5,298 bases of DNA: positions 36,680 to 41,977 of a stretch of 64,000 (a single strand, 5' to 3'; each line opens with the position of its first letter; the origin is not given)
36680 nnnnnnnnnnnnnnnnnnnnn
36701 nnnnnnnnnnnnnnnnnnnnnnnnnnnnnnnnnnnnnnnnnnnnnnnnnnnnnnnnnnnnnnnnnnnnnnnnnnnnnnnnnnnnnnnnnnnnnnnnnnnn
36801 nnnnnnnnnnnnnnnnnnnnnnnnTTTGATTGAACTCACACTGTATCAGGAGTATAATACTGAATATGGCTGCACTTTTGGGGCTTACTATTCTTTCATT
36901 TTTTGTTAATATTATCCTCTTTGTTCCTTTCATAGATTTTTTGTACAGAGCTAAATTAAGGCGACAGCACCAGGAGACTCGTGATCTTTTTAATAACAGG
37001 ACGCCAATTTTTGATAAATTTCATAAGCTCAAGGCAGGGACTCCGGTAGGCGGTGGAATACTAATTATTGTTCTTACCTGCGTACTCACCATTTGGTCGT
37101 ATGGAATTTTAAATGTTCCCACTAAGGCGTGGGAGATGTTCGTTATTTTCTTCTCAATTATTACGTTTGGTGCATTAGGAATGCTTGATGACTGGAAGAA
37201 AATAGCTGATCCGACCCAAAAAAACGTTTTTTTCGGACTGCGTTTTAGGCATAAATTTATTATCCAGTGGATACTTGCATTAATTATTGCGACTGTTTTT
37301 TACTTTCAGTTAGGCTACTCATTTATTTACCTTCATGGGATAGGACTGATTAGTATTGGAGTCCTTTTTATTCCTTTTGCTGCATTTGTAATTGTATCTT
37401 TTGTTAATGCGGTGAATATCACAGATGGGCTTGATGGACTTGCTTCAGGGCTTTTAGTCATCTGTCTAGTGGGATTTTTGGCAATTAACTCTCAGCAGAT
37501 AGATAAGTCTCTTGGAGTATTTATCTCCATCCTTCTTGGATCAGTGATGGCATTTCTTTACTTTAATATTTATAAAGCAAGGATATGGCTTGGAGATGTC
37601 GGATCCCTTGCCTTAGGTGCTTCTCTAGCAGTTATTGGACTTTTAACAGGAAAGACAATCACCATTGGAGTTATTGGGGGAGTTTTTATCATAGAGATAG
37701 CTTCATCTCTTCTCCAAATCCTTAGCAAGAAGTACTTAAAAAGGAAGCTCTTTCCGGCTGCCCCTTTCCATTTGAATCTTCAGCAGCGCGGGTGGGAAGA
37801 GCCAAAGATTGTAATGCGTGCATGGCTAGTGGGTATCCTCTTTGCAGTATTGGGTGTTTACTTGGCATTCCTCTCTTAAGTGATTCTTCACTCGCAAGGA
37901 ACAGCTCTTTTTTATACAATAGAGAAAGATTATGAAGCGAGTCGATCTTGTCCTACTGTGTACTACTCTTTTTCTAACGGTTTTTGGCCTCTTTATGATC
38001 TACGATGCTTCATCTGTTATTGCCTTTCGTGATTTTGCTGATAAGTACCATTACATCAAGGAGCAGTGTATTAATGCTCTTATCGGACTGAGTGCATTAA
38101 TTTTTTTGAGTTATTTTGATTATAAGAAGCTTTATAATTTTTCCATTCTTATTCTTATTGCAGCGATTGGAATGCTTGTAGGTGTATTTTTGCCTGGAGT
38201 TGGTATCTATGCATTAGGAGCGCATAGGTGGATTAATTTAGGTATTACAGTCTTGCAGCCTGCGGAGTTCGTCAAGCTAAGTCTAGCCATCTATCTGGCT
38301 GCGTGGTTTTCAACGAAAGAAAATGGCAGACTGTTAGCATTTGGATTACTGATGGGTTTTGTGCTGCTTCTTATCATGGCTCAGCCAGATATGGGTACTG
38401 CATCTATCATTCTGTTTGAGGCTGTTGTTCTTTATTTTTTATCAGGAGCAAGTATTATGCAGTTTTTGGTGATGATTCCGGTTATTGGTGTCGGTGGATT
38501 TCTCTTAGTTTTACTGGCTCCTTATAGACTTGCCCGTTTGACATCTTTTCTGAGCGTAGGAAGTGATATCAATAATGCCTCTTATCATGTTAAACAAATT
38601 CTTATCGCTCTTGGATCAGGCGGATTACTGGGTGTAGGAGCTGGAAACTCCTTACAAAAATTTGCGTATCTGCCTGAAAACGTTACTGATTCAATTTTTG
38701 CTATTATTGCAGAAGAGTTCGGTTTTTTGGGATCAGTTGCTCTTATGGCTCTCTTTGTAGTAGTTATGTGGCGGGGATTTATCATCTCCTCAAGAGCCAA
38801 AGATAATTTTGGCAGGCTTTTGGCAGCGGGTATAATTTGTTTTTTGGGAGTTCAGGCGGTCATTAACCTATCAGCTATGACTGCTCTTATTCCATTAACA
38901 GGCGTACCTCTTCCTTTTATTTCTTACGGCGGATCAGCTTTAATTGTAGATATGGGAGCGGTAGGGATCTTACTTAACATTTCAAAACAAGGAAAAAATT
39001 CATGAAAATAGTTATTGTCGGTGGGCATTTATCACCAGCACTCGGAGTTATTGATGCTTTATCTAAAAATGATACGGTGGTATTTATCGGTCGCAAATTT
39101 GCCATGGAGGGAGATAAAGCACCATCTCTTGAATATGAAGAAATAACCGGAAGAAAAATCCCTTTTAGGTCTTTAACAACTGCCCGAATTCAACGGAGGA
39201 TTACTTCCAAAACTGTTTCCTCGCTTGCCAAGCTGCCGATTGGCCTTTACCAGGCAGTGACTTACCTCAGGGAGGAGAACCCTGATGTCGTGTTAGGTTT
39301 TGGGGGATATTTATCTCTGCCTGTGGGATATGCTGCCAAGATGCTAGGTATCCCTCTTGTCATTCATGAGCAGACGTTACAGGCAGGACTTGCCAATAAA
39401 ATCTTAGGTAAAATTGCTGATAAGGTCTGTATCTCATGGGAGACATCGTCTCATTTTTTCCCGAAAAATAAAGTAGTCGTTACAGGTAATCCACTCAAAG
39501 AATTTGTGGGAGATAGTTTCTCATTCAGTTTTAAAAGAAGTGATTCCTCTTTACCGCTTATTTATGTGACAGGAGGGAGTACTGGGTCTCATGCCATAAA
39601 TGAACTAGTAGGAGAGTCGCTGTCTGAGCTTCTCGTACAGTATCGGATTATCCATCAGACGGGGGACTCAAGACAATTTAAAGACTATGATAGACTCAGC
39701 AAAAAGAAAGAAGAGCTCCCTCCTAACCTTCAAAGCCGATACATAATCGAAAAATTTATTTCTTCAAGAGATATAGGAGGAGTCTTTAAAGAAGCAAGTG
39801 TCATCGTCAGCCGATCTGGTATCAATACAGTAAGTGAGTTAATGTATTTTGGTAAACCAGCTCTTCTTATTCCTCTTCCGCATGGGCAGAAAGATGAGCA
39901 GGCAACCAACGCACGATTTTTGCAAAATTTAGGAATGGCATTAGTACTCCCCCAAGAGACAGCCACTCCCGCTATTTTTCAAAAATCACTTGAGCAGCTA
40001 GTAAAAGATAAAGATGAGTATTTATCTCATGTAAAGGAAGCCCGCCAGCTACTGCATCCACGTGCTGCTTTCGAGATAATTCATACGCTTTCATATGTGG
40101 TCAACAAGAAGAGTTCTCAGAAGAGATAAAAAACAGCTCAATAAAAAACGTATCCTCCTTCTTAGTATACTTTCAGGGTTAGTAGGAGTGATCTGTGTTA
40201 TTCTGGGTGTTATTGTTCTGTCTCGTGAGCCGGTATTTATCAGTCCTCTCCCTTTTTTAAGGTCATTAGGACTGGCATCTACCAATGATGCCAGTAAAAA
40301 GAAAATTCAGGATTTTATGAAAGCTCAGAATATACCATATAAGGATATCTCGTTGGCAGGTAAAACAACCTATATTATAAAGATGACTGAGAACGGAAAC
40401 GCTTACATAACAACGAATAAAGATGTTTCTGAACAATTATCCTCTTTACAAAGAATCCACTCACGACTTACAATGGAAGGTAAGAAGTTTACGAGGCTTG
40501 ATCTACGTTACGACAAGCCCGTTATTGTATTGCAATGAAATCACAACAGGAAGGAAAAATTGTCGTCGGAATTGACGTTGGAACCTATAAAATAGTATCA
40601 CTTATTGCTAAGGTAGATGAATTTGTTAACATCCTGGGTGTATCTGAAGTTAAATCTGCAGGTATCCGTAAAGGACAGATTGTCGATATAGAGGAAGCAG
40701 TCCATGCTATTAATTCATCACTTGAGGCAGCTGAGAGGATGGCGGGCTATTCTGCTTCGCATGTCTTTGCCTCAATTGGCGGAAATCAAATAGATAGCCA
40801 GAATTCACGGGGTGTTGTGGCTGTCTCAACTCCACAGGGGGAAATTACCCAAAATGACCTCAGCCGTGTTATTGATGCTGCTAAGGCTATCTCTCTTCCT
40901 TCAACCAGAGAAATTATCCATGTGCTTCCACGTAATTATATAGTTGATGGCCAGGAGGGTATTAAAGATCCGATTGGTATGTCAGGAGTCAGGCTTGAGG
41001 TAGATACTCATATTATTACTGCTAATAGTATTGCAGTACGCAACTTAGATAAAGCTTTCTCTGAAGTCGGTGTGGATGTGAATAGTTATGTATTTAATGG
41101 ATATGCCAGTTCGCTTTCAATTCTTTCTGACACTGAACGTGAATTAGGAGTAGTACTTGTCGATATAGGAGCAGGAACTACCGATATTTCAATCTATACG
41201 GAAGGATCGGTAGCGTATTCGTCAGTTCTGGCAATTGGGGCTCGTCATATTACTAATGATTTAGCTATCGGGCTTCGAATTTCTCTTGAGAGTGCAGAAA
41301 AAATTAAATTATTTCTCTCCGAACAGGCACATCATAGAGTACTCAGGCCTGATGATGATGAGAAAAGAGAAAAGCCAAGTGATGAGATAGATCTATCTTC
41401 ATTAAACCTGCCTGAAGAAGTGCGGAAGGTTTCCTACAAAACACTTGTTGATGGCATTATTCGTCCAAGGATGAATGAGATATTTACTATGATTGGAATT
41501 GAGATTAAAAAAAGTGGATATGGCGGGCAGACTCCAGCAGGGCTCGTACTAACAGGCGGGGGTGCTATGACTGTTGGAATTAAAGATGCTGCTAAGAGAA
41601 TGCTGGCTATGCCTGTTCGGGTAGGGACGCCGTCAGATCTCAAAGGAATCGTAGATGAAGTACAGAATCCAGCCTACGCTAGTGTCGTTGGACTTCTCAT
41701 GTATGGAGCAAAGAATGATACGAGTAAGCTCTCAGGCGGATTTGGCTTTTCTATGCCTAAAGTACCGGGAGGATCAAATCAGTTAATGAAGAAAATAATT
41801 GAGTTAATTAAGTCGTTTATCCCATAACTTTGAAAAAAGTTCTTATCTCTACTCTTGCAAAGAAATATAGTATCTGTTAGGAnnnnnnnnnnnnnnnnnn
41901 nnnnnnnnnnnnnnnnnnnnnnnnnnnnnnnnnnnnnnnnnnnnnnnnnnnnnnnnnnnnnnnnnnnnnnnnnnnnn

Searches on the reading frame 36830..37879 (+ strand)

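Call 11: search_protein_families(library=pfam, proteins=[window:36830-37879:+], max_evalue=0.0001)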
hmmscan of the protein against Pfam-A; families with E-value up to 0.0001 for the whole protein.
window:36830-37879:+ (349 aa): 1 family
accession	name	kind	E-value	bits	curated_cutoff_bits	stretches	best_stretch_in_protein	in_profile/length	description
PF00953.26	Glycos_transf_4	-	7.8e-30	104.4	27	1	104-272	2-158/160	Glycosyl transferase family 4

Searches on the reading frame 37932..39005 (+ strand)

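Call 33: search_protein_families(library=pfam, proteins=[window:37932-39005:+], max_evalue=0.0001)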
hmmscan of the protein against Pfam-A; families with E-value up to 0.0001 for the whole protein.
window:37932-39005:+ (357 aa): 1 family
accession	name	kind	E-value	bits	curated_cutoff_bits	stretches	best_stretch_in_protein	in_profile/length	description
PF01098.24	FTSW_RODA_SPOVE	-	8.6e-92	308.3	26.4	1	9-354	4-354/356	Cell cycle protein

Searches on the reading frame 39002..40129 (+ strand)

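Call 33: search_protein_families(library=pfam, proteins=[window:39002-40129:+], max_evalue=0.0001)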
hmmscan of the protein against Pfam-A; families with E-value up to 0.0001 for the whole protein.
window:39002-40129:+ (375 aa): 3 families
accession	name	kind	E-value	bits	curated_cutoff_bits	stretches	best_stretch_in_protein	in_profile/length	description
PF04101.22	Glyco_tran_28_C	-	1.5e-28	100.3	22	1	187-346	2-153/166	Glycosyltransferase family 28 C-terminal domain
PF03033.26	Glyco_transf_28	-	1.3e-23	84.1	26.2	1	7-143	9-138/139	Glycosyltransferase family 28 N-terminal domain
PF13528.12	Glyco_trans_1_3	-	2.4e-05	24.1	25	1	264-317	254-305/322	Glycosyl transferase family 1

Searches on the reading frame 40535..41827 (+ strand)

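Call 33: search_protein_families(library=pfam, proteins=[window:40535-41827:+], max_evalue=0.0001)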
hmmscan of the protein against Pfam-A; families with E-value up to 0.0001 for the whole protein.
window:40535-41827:+ (430 aa): 5 families
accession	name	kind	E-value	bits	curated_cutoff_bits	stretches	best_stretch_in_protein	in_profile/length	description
PF14450.12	FtsA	-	2.6e-37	128.5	31.8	2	207-386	1-127/127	Cell division protein FtsA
PF02491.25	SHS2_FTSA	-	2.2e-33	114.9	25.4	1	83-162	1-79/79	SHS2 domain inserted in FTSA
PF11104.14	PilM_2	-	1.6e-10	40.9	27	1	180-272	155-250/340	Type IV pilus assembly protein PilM;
PF06723.19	MreB_Mbl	-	1.5e-05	24.4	27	1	199-365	140-305/327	MreB/Mbl protein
PF06277.17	EutA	-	2.5e-05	23.8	27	1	191-243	131-182/475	Ethanolamine utilisation protein EutA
